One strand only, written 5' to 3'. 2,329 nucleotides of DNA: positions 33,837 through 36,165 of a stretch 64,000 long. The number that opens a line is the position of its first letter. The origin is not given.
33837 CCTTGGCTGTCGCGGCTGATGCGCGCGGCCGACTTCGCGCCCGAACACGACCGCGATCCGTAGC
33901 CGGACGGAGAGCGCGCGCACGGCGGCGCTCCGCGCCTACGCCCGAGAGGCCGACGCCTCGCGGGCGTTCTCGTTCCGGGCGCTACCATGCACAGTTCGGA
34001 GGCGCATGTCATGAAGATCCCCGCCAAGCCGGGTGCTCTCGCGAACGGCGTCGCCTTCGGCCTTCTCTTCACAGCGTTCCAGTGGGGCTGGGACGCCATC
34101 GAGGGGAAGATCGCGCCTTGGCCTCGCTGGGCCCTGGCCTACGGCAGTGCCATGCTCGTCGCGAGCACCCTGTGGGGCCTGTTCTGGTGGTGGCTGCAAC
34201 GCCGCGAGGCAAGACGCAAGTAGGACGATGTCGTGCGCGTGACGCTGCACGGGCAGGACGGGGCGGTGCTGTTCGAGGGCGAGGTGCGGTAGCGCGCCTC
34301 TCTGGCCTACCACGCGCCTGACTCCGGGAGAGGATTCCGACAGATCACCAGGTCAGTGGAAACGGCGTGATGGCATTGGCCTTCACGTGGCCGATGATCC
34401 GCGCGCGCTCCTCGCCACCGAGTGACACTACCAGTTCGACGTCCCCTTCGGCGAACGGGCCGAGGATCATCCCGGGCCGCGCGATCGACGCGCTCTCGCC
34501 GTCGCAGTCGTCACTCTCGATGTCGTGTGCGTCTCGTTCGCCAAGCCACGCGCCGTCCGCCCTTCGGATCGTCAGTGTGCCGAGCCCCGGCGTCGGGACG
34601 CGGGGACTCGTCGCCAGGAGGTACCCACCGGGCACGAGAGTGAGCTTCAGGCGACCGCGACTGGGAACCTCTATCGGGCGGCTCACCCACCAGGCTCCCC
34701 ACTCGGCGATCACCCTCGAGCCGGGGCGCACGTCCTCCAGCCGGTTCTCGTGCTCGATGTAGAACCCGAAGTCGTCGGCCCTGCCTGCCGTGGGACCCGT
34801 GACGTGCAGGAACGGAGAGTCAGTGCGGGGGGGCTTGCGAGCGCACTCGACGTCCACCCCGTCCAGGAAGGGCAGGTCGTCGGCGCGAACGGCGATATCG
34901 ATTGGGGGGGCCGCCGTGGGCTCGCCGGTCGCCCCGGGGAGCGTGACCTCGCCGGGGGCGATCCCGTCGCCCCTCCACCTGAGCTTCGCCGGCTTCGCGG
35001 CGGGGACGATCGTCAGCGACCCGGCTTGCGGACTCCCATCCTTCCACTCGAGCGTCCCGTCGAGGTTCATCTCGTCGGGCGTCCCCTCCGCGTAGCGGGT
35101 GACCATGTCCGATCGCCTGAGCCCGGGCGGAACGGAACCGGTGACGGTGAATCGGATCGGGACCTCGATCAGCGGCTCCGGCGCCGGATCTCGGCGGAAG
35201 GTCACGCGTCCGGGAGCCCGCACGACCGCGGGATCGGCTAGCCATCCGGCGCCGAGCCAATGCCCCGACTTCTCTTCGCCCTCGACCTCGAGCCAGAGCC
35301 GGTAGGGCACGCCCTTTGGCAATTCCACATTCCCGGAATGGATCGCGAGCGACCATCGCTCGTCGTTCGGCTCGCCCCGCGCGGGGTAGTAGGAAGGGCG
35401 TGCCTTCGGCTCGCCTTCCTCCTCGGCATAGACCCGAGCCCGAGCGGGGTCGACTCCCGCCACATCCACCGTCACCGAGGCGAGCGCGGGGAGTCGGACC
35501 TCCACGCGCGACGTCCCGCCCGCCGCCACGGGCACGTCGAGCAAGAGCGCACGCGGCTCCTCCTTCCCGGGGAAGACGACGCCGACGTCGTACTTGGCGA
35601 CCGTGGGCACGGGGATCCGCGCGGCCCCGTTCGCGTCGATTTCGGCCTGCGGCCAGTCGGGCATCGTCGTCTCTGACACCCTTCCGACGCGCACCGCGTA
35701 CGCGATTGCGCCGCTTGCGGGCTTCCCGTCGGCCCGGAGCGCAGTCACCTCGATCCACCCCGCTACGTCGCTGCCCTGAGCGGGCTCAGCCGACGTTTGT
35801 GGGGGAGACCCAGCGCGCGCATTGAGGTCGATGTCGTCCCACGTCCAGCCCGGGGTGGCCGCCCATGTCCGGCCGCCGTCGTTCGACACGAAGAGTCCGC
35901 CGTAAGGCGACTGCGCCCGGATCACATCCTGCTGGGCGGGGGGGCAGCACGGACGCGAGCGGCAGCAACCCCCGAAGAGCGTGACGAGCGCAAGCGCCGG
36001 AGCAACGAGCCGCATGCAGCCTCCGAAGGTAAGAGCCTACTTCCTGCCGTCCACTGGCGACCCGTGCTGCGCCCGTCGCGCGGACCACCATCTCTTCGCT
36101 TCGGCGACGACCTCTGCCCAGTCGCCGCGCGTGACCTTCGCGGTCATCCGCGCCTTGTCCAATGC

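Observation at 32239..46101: About 13.9 kb degraded prophage/integrative island at tRNA-Ser(GCT), with att repeats and arm-type motifs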

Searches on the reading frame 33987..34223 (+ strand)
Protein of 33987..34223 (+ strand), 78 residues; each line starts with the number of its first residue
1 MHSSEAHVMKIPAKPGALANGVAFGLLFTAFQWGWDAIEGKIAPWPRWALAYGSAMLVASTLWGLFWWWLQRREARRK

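Call 14: search_protein_families(library=pfam, proteins=[window:33987-34223:+], max_evalue=0.01)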
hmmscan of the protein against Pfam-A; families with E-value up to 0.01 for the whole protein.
window:33987-34223:+ (78 aa): 0 families

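Call 88: search_protein_families(library=pfam, proteins=[window:33987-34223:+], max_evalue=1)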
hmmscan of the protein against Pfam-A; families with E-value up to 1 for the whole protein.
window:33987-34223:+ (78 aa): 2 families
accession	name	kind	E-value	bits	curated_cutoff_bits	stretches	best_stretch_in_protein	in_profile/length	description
PF18920.5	DUF5671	-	0.11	12.8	28.4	1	24-75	20-71/132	Domain of unknown function (DUF5671)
PF13567.11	DUF4131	-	0.26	11.4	31.6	1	17-75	7-55/165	Domain of unknown function (DUF4131)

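Call 110: search_protein_families(library=phrogs, proteins=[window:33987-34223:+], max_evalue=0.01)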
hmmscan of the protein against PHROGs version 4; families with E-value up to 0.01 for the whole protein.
window:33987-34223:+ (78 aa): 0 families

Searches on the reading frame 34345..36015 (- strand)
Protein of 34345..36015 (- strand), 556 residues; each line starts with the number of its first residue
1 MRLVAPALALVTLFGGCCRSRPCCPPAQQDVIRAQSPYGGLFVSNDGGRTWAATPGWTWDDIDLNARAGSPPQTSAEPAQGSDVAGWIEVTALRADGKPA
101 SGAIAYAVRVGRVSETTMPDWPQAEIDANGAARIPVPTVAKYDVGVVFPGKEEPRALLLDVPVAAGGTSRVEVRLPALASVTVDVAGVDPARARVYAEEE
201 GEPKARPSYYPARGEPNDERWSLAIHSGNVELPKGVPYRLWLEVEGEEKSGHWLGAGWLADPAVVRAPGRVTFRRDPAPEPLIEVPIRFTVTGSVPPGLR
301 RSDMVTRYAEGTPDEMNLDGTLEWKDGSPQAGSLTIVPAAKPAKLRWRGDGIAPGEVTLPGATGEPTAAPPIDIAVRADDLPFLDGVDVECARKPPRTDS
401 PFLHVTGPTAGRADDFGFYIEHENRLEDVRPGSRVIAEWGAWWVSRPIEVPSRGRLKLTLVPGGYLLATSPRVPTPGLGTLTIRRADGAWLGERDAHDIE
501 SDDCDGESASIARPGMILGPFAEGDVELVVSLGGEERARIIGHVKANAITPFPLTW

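Call 12: search_protein_families(library=pfam, proteins=[window:34345-36015:-], max_evalue=0.01)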
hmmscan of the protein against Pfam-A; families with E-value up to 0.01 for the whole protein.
window:34345-36015:- (556 aa): 0 families

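Call 15: search_protein_families(library=phrogs, proteins=[window:34345-36015:-], max_evalue=0.01)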
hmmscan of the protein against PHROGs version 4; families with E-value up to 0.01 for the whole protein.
window:34345-36015:- (556 aa): 0 families

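Call 16: search_protein_families(library=padloc, proteins=[window:34345-36015:-], max_evalue=0.01)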
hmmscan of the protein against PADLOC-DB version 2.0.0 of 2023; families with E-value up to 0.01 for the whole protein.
window:34345-36015:- (556 aa): 0 families

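Call 59: find_homologous_proteins(query=window:34345-36015:-, max_evalue=0.001)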
Query window:34345-36015:- (556 aa): 7 proteins with E <= 0.001 among 8000 candidates.
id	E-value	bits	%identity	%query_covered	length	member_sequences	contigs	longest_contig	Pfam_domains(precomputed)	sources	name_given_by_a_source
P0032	0.0e+0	1265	100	100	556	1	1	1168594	-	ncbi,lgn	ncbi:MAG: hypothetical protein U1E39_00330 [Planctomycetota bacterium]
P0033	3.7e-191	655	63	87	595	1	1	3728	-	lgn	-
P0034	4.6e-189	648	63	88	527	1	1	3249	-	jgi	-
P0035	2.3e-186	639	61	86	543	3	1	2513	-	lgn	-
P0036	5.7e-175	602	58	89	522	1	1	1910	-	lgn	-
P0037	1.0e-166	574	59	88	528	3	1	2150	-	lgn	-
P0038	1.4e-164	567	58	88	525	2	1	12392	-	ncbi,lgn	-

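Call 60: find_encoding_contigs(protein=P0032, flank=10000, max_places=3)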
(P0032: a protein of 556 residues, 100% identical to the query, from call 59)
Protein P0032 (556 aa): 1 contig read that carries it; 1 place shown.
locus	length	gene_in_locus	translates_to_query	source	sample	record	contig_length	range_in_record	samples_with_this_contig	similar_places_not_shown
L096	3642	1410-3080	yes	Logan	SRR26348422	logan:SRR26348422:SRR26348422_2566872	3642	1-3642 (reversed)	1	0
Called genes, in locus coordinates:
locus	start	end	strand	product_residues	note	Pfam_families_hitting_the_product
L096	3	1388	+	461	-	?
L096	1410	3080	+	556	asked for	-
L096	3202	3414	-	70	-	-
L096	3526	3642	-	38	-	?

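Call 61: find_encoding_contigs(protein=P0038, flank=10000, max_places=3)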
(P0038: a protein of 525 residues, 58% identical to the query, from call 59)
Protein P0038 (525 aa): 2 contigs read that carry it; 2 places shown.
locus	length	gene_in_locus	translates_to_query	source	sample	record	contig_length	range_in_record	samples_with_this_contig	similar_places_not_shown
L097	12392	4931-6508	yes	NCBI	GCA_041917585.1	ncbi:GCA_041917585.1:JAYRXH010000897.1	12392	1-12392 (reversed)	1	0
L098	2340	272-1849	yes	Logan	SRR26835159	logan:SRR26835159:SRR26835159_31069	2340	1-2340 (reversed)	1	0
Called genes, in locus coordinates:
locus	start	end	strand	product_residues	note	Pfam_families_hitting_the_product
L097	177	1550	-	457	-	PF00589:Phage_integrase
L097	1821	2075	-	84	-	PF12728:HTH_17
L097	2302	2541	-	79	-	PF02229:PC4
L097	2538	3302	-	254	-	-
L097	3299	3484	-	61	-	PF00376:MerR, PF13411:MerR_1, PF12728:HTH_17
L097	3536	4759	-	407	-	-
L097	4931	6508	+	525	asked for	-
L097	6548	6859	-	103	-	-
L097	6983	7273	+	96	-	-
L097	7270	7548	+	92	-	-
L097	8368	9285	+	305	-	-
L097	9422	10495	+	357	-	-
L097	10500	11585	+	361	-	PF00578:AhpC-TSA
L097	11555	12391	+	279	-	?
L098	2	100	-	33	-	?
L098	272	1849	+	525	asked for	-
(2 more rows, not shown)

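Call 83: predict_structure(alignment_id=A5)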
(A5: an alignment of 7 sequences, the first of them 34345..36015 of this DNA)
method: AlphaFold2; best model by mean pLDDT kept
length: 556 residues; sequences in the alignment: 7
mean_pLDDT: 67.0   pTM: 0.44
mean pLDDT of the five models: 67.0, 66.4, 65.5, 63.1, 62.6
residues with pLDDT >= 90: 68; 70-90: 246; 50-70: 89; < 50: 153
segments of 3 or more residues with pLDDT < 50: 1-82, 114-118, 203-205, 209-215, 217-219, 248-255, 410-413, 470-481, 492-514
pLDDT, mean of each block of 10 residues (from residue 1): 35 30 27 25 27 27 30 27 77 92 86 51 88 88 83 78 92 88 83 77 51 47 62 83 61 57 88 71 84 87 86 74 87 80 89 90 67 91 87 66 73 64 78 82 82 89 70 39 53 43 37 51 75 61 74 55
secondary structure, 60 per line:
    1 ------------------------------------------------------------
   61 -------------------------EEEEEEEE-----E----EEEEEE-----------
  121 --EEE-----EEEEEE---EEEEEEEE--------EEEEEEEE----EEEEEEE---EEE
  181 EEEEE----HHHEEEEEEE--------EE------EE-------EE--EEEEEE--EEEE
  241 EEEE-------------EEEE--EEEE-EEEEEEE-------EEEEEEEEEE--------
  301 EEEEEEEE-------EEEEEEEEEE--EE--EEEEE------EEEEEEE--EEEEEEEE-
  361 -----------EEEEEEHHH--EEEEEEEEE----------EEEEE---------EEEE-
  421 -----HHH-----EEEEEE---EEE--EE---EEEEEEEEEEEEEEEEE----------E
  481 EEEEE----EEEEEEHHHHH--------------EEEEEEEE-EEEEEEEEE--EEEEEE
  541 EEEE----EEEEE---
elements in order: E86-93 E104-109 E123-125 E131-136 E140-147 E156-163 E168-174 E178-185 E193-199 E229-234 E237-244 E258-261 E264-267 E269-275 E283-292 E301-308 E316-325 E332-336 E343-349 E352-359 E372-377 E383-391 E402-406 E416-419 E434-439 E443-445 E453-469 E480-485 E490-495 H496-500 E515-522 E524-532 E535-544 E549-553

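Call 108: search_protein_families(library=ncbifam, proteins=[window:34345-36015:-], max_evalue=0.01)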
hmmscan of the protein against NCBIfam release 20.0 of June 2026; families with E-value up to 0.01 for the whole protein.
window:34345-36015:- (556 aa): 0 families
